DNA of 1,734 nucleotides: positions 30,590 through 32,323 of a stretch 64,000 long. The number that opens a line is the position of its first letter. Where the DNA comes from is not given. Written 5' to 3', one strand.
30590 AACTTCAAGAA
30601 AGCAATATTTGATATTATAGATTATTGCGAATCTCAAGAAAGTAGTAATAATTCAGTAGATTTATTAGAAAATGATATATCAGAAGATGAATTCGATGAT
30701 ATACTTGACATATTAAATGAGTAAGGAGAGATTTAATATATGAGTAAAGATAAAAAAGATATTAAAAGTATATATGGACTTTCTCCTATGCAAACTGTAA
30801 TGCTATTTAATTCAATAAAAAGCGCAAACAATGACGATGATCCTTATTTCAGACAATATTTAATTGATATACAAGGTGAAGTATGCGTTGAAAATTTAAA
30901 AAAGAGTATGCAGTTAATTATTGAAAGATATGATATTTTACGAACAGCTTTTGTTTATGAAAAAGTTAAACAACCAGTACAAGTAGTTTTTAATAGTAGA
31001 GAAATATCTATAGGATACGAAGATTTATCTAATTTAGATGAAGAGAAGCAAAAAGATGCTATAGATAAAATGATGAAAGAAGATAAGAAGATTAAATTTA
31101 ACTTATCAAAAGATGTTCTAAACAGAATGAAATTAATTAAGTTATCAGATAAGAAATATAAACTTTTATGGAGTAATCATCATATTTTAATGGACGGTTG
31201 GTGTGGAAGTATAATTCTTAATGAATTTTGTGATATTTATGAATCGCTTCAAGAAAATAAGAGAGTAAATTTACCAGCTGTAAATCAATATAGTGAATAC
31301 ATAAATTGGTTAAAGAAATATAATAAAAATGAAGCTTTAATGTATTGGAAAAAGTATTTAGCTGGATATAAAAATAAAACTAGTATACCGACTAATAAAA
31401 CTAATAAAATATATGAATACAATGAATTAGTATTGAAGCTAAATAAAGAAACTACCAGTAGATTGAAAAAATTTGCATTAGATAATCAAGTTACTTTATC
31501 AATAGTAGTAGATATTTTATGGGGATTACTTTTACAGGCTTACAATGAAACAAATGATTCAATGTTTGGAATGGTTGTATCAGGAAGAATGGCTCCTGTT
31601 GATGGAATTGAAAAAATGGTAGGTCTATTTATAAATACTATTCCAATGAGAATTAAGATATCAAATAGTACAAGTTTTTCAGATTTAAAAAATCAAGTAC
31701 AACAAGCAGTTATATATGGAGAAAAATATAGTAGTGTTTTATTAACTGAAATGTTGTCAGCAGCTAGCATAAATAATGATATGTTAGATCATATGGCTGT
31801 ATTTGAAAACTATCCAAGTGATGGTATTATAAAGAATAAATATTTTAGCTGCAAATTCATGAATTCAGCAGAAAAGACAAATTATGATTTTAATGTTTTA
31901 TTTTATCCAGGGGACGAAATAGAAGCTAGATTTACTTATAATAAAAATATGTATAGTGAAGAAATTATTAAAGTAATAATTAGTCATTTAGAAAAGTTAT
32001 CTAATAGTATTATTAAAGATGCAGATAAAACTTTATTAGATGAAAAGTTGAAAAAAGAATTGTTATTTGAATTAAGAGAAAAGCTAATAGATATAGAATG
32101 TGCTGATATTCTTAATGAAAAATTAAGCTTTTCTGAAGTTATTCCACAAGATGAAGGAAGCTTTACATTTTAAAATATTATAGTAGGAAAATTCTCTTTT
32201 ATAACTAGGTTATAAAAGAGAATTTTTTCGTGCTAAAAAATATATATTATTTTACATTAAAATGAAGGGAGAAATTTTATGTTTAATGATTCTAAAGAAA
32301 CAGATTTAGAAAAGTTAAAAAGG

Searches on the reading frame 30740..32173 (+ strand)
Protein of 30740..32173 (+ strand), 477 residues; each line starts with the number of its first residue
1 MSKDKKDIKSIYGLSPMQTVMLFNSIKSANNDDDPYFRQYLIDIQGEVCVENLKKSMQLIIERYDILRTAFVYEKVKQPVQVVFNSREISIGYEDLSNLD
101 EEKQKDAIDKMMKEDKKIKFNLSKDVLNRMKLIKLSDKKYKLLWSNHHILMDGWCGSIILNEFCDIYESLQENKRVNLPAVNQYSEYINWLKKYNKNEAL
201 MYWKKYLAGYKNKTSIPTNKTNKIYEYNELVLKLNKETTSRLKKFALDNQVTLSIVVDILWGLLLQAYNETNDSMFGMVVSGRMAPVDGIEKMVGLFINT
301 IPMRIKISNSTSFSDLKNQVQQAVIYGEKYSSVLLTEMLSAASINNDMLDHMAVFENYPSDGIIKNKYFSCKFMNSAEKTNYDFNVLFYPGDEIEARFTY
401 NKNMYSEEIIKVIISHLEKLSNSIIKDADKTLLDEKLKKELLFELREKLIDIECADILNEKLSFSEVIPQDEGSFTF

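Call 4: search_protein_families(library=pfam, proteins=[window:30740-32173:+], max_evalue=0.01)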
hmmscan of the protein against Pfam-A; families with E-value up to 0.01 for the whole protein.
window:30740-32173:+ (477 aa): 2 families
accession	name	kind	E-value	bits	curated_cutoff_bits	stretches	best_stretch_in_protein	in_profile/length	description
PF00668.25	Condensation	-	9.7e-96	321.6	30.6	1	10-437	3-446/456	Condensation domain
PF10539.14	Dev_Cell_Death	-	0.0078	16.5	27.8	0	65-128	63-120/126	Development and cell death domain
